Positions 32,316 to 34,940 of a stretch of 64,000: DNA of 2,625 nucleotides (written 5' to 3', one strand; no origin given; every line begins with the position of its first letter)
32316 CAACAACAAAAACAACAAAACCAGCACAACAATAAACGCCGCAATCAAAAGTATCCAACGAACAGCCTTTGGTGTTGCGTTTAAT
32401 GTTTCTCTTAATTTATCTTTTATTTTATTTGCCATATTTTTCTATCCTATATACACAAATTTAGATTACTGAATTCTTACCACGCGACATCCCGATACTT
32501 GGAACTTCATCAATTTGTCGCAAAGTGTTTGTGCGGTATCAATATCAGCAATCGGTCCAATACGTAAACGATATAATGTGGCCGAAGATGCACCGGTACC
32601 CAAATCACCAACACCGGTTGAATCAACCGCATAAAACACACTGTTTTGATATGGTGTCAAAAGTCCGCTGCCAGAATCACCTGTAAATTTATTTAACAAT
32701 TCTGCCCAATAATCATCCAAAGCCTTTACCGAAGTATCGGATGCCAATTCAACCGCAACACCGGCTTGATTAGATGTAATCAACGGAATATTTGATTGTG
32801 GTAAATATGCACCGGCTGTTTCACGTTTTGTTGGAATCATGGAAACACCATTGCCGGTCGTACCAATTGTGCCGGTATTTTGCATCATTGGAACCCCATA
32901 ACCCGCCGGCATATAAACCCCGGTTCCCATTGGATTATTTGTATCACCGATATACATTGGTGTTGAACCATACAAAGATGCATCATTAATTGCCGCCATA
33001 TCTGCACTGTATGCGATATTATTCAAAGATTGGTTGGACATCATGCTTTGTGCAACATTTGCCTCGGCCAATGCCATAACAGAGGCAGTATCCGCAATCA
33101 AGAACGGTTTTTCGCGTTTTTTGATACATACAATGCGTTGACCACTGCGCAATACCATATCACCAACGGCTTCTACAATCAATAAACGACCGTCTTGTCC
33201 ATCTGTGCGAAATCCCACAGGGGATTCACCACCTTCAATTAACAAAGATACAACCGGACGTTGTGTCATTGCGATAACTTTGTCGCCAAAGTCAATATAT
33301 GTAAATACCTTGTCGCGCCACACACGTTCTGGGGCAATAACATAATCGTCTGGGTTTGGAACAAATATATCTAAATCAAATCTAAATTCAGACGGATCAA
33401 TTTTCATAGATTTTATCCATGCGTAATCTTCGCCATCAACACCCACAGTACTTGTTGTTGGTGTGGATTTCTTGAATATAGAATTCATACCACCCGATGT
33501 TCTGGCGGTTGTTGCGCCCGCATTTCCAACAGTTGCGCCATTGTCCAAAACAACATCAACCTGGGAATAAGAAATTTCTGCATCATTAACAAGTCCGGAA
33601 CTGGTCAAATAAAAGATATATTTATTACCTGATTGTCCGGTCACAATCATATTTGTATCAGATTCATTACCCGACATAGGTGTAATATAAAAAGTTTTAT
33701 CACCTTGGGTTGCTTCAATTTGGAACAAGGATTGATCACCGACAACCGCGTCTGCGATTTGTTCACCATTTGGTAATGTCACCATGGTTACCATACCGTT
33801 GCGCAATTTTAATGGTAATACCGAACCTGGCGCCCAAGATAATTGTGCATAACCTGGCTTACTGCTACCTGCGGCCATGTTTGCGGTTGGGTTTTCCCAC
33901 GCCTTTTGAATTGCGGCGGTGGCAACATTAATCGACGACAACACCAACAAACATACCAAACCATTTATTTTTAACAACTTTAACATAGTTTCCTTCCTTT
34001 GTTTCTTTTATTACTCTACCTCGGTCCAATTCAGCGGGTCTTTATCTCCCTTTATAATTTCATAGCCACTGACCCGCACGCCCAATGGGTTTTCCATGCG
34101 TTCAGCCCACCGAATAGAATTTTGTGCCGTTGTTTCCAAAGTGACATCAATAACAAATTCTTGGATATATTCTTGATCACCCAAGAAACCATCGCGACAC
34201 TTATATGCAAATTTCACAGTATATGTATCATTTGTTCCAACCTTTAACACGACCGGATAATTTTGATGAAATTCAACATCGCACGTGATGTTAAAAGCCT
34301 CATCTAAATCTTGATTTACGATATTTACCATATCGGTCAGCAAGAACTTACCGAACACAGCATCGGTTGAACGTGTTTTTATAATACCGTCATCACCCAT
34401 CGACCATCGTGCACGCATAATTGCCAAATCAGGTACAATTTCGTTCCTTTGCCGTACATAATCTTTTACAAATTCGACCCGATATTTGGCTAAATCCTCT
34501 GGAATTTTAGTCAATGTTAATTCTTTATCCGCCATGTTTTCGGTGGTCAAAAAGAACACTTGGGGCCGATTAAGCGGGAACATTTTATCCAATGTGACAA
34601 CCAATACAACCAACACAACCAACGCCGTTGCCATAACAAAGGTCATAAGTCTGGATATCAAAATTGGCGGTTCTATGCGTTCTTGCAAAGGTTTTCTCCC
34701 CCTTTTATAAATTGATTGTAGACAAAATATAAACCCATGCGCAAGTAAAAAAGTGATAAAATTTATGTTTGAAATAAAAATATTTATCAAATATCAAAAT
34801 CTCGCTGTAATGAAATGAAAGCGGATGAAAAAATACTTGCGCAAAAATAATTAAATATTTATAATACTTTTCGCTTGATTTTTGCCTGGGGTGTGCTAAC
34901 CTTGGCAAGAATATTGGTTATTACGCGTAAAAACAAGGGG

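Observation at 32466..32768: VirB9 fused to a C-terminal SPOR-like peptidoglycan-binding domain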

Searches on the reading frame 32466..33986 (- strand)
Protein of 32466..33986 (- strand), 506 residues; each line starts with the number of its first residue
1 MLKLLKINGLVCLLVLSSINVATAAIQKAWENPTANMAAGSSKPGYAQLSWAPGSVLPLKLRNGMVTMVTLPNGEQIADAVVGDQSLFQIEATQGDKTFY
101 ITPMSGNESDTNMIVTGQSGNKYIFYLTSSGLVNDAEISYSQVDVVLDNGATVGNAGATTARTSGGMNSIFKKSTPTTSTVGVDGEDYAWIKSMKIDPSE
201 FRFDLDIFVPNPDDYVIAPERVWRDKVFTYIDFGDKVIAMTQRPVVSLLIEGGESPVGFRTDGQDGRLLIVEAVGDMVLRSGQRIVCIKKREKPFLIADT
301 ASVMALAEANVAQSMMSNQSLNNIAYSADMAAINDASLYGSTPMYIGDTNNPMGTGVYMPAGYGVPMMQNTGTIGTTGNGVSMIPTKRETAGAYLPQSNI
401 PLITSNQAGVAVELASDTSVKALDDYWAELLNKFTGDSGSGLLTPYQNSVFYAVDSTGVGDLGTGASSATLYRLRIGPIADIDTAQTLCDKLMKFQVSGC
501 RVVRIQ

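Call 3: search_protein_families(library=pfam, proteins=[window:32466-33986:-], max_evalue=1)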
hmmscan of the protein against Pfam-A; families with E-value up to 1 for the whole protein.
window:32466-33986:- (506 aa): 2 families
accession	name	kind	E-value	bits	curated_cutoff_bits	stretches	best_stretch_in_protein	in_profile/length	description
PF03524.21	CagX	-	1.2e-21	77.9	34.2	1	48-290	5-197/198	Conjugal transfer protein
PF05036.18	SPOR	-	0.00021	22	21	1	469-500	41-73/76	SPOR domain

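Call 4: search_protein_families(library=ncbifam, proteins=[window:32466-33986:-], max_evalue=1)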
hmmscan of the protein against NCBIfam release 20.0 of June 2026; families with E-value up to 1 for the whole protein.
window:32466-33986:- (506 aa): 3 families
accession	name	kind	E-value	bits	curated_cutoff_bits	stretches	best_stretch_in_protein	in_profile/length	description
TIGR02781.1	VirB9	equivalog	5.1e-14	52.5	217.7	2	51-131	35-111/248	P-type conjugative transfer protein VirB9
TIGR02775.1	TrbG_Ti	equivalog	0.021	14.3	180.85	0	65-140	20-99/206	P-type conjugative transfer protein TrbG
NF007506.1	PRK10101.1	equivalog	0.1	12.3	165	1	109-144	75-110/151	curli minor subunit CsgB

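Call 5: find_homologous_proteins(query=window:32466-33986:-, max_evalue=0.001)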
Query window:32466-33986:- (506 aa): 1474 proteins with E <= 0.001 among 8000 candidates; the best 120 are listed.
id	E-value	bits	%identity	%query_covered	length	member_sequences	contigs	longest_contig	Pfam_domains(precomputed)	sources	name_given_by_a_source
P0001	0.0e+0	1117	100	100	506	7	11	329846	PF03524.22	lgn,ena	-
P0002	1.2e-291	985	88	100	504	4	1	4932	PF03524.22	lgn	-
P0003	3.6e-280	947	85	100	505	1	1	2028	PF03524.22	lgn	-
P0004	8.6e-278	940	84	100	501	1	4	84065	PF03524.22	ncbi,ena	-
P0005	1.9e-276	935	84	100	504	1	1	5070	PF03524.22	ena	-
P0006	4.4e-272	921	81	100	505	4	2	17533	PF03524.22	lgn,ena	-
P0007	2.4e-271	918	81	100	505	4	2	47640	PF03524.22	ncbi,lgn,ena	-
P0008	1.5e-270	916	83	100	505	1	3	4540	PF03524.22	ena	-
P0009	2.2e-268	909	81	100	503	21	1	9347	PF03524.22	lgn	-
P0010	3.8e-268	908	81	100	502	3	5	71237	PF03524.22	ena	-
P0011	7.0e-268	907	82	100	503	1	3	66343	PF03524.22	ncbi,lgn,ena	-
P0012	2.0e-267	906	80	100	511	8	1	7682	PF03524.22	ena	-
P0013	4.8e-267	904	82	100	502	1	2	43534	PF03524.22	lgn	-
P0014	5.0e-267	904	80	100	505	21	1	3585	PF03524.22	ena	-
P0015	8.2e-267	903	80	100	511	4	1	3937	PF03524.22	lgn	-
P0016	1.0e-266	903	81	100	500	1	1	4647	PF03524.22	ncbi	-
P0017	1.7e-266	902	81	100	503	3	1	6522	PF03524.22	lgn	-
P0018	2.3e-266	902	81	100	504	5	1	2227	PF03524.22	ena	-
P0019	2.5e-266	902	81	100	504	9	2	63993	PF03524.22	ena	-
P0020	2.9e-266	902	81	100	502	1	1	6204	PF03524.22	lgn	-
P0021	4.0e-266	901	81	100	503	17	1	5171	PF03524.22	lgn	-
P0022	4.2e-266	901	81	100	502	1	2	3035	PF03524.22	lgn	-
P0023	2.2e-265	899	81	100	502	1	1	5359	PF03524.22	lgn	-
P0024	2.5e-265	899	81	100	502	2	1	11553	PF03524.22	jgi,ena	-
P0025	5.6e-262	888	80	100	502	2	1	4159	PF03524.22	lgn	-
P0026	8.6e-261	884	81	100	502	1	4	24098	PF03524.22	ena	-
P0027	1.9e-260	883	82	100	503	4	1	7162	PF03524.22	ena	-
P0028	3.8e-257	872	78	100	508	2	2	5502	PF03524.22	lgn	-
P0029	9.6e-257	870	78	100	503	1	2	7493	PF03524.22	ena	-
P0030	6.8e-254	861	78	100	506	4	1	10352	PF03524.22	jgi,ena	-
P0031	1.5e-253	860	78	100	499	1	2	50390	PF03524.22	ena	-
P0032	6.3e-253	858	78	100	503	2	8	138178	PF03524.22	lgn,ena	-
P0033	1.9e-251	853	77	100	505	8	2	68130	PF03524.22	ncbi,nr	ncbi:MAG: TrbG/VirB9 family P-type conjugative transfer protein [Alphaproteobacteria bacterium]|nr:T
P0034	2.5e-250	849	76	100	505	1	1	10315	PF03524.22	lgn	-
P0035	3.7e-248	842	76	100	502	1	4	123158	PF03524.22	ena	-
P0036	1.4e-247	840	77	100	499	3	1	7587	PF03524.22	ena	-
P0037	4.4e-245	832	76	99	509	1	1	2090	PF03524.22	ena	-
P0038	1.3e-244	830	76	100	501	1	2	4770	PF03524.22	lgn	-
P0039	7.9e-243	824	75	100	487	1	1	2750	PF03524.22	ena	-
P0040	1.3e-239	814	75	100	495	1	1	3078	PF03524.22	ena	-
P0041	2.8e-238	809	73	100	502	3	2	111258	PF03524.22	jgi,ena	-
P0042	1.8e-235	800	83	87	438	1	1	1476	PF03524.22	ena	-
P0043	3.6e-235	799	73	96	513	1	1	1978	PF03524.22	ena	-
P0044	1.9e-232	790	73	98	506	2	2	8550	PF03524.22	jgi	-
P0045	2.5e-232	790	72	100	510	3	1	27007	PF03524.22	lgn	-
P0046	5.6e-232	789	71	100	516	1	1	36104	PF03524.22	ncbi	-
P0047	6.0e-232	789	74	95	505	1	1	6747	PF03524.22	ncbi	-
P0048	1.7e-231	787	72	98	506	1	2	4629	PF03524.22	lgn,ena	-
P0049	2.7e-231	786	71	99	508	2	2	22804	PF03524.22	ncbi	-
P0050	3.8e-231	786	72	98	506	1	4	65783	PF03524.22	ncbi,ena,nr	ncbi:MAG: TrbG/VirB9 family P-type conjugative transfer protein [Alphaproteobacteria bacterium]|nr:T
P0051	5.0e-231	785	70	100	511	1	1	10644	PF03524.22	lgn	-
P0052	2.9e-230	783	73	98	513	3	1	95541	PF03524.22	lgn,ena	-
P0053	3.1e-230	783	71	99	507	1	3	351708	PF03524.22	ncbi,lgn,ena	-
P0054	6.2e-230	782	72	98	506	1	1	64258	PF03524.22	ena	-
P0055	6.4e-230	782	71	99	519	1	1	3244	PF03524.22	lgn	-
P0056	7.3e-230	782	71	100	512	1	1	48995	PF03524.22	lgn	-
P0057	1.6e-229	780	72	100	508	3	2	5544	PF03524.22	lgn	-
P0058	5.9e-229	779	70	100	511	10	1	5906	PF03524.22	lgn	-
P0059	1.2e-228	778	69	100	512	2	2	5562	PF03524.22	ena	-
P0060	1.8e-228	777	71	100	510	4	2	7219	PF05036.19,PF03524.22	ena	-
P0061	1.8e-228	777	69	100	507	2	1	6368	PF03524.22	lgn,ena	-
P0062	2.1e-228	777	71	99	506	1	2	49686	PF03524.22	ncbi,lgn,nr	ncbi:MAG: TrbG/VirB9 family P-type conjugative transfer protein [Alphaproteobacteria bacterium]|nr:T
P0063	4.7e-228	776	70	99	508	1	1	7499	PF03524.22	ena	-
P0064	7.8e-228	775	74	95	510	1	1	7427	PF03524.22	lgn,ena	-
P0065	8.4e-228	775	72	100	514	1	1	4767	PF05036.19,PF03524.22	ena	-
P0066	1.4e-227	774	72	100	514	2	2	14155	PF05036.19,PF03524.22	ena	-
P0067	1.4e-227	774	70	100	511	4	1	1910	PF05036.19,PF03524.22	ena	-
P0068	1.7e-227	774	70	100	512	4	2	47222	PF03524.22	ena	-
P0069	2.1e-227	774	70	100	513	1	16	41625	PF03524.22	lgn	-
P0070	2.1e-227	774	71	99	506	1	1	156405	PF03524.22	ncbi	-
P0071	2.4e-227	773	70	100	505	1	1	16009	PF03524.22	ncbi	-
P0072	2.4e-227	773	72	100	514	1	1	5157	PF05036.19,PF03524.22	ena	-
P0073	3.9e-227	773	70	100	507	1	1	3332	PF03524.22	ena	-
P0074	4.1e-227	773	71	100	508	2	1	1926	PF03524.22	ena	-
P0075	4.5e-227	772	70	100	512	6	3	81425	PF03524.22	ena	-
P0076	5.1e-227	772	70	100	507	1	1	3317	PF03524.22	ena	-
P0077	5.4e-227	772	71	100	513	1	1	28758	PF03524.22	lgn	-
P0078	5.4e-227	772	70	100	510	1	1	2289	PF03524.22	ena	-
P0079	5.6e-227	772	73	95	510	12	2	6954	PF03524.22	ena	-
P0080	8.3e-227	772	69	100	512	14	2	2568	PF03524.22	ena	-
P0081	8.5e-227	772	71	100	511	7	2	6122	PF03524.22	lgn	-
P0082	9.0e-227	771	72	98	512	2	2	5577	PF03524.22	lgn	-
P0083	9.0e-227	771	71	100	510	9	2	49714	PF05036.19,PF03524.22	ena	-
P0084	9.7e-227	771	70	100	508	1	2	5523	PF03524.22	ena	-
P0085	1.0e-226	771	69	100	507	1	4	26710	PF03524.22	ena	-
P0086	1.0e-226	771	71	100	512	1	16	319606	PF03524.22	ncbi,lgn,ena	-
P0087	1.3e-226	771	69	100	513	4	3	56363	PF03524.22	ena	-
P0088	1.4e-226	771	69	100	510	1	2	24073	PF03524.22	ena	-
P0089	1.6e-226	771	70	100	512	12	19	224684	PF05036.19,PF03524.22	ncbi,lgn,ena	-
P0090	1.7e-226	771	71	98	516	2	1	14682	PF03524.22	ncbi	-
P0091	1.9e-226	770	70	99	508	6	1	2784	PF03524.22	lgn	-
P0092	2.0e-226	770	71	98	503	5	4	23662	PF03524.22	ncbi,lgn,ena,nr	ncbi:MAG: TrbG/VirB9 family P-type conjugative transfer protein [Alphaproteobacteria bacterium]|nr:T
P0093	2.1e-226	770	71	99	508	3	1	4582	PF03524.22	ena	-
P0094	2.1e-226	770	70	100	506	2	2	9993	PF03524.22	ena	-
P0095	2.1e-226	770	71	98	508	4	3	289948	PF03524.22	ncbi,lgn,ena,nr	ncbi:MAG: TrbG/VirB9 family P-type conjugative transfer protein [Alphaproteobacteria bacterium]|nr:T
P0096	2.2e-226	770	69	100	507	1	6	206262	PF03524.22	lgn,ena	-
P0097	3.4e-226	770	71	100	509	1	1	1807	PF05036.19,PF03524.22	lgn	-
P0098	3.5e-226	769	70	99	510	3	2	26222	PF03524.22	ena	-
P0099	3.9e-226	769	70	100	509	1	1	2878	PF03524.22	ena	-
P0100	4.0e-226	769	70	98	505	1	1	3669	PF03524.22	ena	-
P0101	5.3e-226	769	70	100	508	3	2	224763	PF03524.22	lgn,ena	-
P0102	6.1e-226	769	70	100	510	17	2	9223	PF03524.22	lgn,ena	-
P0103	6.1e-226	769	70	100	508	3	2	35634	PF03524.22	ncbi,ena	-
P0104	6.5e-226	769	70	100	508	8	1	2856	PF03524.22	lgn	-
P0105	6.8e-226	769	72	98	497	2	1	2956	PF05036.19,PF03524.22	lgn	-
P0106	6.8e-226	769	70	100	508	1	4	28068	PF03524.22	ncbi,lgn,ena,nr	ncbi:MAG: TrbG/VirB9 family P-type conjugative transfer protein [Alphaproteobacteria bacterium]|nr:T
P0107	7.0e-226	768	71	98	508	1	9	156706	PF03524.22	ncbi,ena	-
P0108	7.2e-226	768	70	100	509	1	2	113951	PF03524.22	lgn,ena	-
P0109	9.4e-226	768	70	100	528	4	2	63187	PF03524.22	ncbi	-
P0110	9.8e-226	768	70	100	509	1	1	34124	PF03524.22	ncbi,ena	-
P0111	1.0e-225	768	70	98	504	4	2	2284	PF03524.22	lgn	-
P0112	1.2e-225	768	71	98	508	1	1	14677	PF03524.22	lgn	-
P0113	1.4e-225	767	69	100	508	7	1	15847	PF03524.22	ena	-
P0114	1.5e-225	767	70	100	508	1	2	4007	PF03524.22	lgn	-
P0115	1.5e-225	767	72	95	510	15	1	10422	PF03524.22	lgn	-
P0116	1.6e-225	767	70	99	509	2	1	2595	PF03524.22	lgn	-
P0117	1.7e-225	767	70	98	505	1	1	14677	PF03524.22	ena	-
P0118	2.0e-225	767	70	100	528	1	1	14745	PF03524.22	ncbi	-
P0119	2.1e-225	767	70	99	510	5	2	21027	PF03524.22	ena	-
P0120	2.2e-225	767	70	99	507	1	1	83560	PF03524.22,PF13629.13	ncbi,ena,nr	ncbi:TrbG/VirB9 family P-type conjugative transfer protein [bacterium]|nr:TrbG/VirB9 family P-type c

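Call 38: list_cluster_members(proteins=[P0001, P0185, P0190, P0192, P0197, P0205, P0195, P0187, P0191, P0216])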
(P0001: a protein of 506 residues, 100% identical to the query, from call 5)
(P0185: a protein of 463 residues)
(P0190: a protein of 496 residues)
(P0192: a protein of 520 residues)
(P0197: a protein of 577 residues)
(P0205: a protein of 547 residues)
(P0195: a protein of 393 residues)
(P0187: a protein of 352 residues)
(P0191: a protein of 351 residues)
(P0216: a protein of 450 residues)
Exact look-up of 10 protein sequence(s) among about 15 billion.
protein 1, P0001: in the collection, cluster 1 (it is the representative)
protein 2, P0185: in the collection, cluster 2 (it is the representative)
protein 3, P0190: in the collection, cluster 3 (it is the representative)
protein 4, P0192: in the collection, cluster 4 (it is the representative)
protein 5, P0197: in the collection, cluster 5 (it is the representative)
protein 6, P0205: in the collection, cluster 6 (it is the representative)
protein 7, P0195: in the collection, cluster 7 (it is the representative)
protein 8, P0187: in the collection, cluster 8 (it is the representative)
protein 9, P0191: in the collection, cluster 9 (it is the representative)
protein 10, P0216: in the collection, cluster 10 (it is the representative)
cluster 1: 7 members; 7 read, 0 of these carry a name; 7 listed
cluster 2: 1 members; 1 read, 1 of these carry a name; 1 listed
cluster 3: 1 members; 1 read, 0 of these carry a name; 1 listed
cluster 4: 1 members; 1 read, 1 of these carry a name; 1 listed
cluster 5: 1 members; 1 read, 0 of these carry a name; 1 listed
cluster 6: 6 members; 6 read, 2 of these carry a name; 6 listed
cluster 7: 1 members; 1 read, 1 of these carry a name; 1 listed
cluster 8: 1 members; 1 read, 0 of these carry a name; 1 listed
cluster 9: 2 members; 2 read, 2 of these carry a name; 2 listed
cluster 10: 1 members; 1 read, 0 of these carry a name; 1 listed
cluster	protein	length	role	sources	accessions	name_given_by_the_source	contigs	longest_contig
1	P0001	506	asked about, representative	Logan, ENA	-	-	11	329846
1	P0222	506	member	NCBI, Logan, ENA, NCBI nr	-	-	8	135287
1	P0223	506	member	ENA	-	-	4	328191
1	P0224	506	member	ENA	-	-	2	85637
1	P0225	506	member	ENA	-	-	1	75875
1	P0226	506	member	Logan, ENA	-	-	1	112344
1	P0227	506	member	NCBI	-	-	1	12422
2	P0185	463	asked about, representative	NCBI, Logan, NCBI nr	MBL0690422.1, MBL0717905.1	MAG: TrbG/VirB9 family P-type conjugative transfer protein [Alphaproteobacteria bacterium] | TrbG/VirB9 family P-type conjugative transfer protein [Alphaproteobacteria bacterium]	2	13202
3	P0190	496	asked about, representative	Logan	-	-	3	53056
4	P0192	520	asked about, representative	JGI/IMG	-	hypothetical protein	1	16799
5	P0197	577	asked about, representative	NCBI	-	-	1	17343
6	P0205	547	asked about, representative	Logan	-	-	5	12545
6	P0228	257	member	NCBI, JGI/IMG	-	hypothetical protein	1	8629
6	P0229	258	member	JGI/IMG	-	hypothetical protein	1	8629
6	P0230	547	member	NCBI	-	-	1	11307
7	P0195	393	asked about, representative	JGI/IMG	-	hypothetical protein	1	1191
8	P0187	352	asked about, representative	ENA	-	-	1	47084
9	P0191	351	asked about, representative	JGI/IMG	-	hypothetical protein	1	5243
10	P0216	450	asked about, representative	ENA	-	-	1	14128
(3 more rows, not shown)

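Call 51: predict_structure(alignment_id=A3)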
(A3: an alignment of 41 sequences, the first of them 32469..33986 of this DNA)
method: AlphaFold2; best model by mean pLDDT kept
length: 506 residues; sequences in the alignment: 41
mean_pLDDT: 61.3   pTM: 0.33
mean pLDDT of the five models: 61.3, 59.5, 57.9, 57.2, 55.7
residues with pLDDT >= 90: 49; 70-90: 163; 50-70: 103; < 50: 191
segments of 3 or more residues with pLDDT < 50: 156-198, 251-255, 271-401, 462-465
pLDDT, mean of each block of 10 residues (from residue 1): 76 67 58 78 86 90 87 89 90 85 85 91 91 75 86 52 36 34 36 43 57 58 60 63 57 50 54 45 38 30 38 33 36 36 32 35 32 29 30 37 66 88 88 68 83 68 54 87 87 79 78
secondary structure, 60 per line:
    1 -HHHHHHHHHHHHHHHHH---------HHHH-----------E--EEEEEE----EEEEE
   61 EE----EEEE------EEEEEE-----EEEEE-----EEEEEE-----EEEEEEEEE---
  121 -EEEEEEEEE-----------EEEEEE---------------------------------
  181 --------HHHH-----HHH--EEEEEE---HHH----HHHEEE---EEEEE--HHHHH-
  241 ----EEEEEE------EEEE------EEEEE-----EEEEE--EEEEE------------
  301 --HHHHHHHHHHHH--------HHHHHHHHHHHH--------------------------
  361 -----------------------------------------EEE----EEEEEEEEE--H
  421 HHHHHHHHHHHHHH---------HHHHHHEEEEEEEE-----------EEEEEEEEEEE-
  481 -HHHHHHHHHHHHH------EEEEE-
elements in order: H2-18 H28-31 E46-51 E56-62 E67-70 E77-82 E88-92 E98-103 E109-117 E122-130 E142-147 H189-192 E203-208 E222-224 E228-232 H235-239 E245-250 E257-260 E267-271 E277-281 E284-288 H303-314 H323-334 E402-404 E409-417 H420-434 H444-449 E450-457 E469-479 H482-494 E501-505

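Call 55: fold_search(model_id=the predicted structure, library=pdb)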
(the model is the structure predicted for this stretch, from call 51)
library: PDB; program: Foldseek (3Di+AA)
matches with E <= 10: 1013; with E <= 0.001: 11
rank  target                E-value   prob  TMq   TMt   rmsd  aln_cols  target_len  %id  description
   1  6gyb_B                1.5e-10  1.00  0.18  0.40  18.5       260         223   17  Cryo-EM structure of the bacteria-killing type IV secretion system core complex from Xanthomonas citri (released 2018-10-24)
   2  8rt6_B                1.1e-09  1.00  0.19  0.38  21.2       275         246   15  Conformation-A of the full-length outer membrane core complex (TrwH/VirB7, TrwF/VirB9, TrwE/VirB10CTD) from the fully- (released 2024-06-19)
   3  7muc_AH               7.7e-09  1.00  0.20  0.38  22.3       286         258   15  Legionella pneumophila Dot/Icm T4SS C1 Reconstruction (released 2021-10-06)
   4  7o3t_B                1.9e-08  1.00  0.19  0.79   3.0       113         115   19  I-layer structure (TrwF/VirB9NTD, TrwE/VirB10NTD) of the outer membrane core complex from the fully-assembled R388 typ (released 2022-06-22)
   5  8rt6_v                7.0e-08  1.00  0.20  0.84   3.0       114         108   19  Conformation-A of the full-length outer membrane core complex (TrwH/VirB7, TrwF/VirB9, TrwE/VirB10CTD) from the fully- (released 2024-06-19)
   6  7mue_AH               1.1e-07  1.00  0.18  0.52   5.9       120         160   20  Legionella pneumophila Dot/Icm T4SS PR (released 2021-10-06)
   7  7muc_VH               2.4e-07  1.00  0.21  0.41  12.4       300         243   12  Legionella pneumophila Dot/Icm T4SS C1 Reconstruction (released 2021-10-06)
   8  7oko_3                1.7e-06  1.00  0.15  0.32   4.5       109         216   12  Structure of the outer-membrane core complex (outer ring) from a conjugative type IV secretion system (released 2021-12-08)
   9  7spb_C1               1.9e-06  1.00  0.15  0.32   4.4       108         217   12  Models for C13 reconstruction of Outer Membrane Core Complex (OMCC) of Type IV Secretion System (T4SS) encoded by F-p (released 2022-02-02)
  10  6x6j_AX               2.8e-05  1.00  0.18  0.52   5.2       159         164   12  Cryo-EM Structure of CagX and CagY within the Helicobacter pylori PR (released 2020-09-30)
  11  7djl_C                5.5e-04  0.99  0.12  0.13   7.5       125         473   10  Structure of four truncated and mutated forms of quenching protein (released 2022-06-08)
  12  7kpn_Z                2.7e-03  1.00  0.12  0.52   4.5        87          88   11  Adeno-associated virus serotype 5 in complex with the cellular receptor AAVR at 2.5 Angstroms resolution, AAV5 AAVR (released 2020-12-16)
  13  9ijj_4K               3.2e-03  1.00  0.12  0.15   5.5       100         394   15  In situ structure of the central apparatus in mouse sperm axoneme. (released 2025-06-04)
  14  9avk                  4.2e-03  0.97  0.11  0.38   8.6       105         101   12  Structure of long Rib domain from Limosilactobacillus reuteri (released 2024-05-08)
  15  9ijj_4J               4.4e-03  1.00  0.13  0.10   3.9        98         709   18  In situ structure of the central apparatus in mouse sperm axoneme. (released 2025-06-04)
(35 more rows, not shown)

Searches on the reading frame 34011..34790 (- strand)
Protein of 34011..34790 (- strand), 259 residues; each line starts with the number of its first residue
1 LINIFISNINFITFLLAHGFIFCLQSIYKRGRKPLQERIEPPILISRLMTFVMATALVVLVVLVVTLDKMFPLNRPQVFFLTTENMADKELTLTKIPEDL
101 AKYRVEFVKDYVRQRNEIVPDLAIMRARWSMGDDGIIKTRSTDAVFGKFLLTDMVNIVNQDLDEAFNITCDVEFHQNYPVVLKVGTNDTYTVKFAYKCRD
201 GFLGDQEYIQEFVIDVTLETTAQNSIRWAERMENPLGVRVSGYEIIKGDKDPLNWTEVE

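Call 3: search_protein_families(library=pfam, proteins=[window:34011-34790:-], max_evalue=1)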
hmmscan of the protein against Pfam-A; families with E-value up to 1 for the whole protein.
window:34011-34790:- (259 aa): 1 family
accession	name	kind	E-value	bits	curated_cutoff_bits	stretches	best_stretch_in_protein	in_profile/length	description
PF04335.19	VirB8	-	3.4e-05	24.2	23.2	1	48-245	19-210/213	VirB8 protein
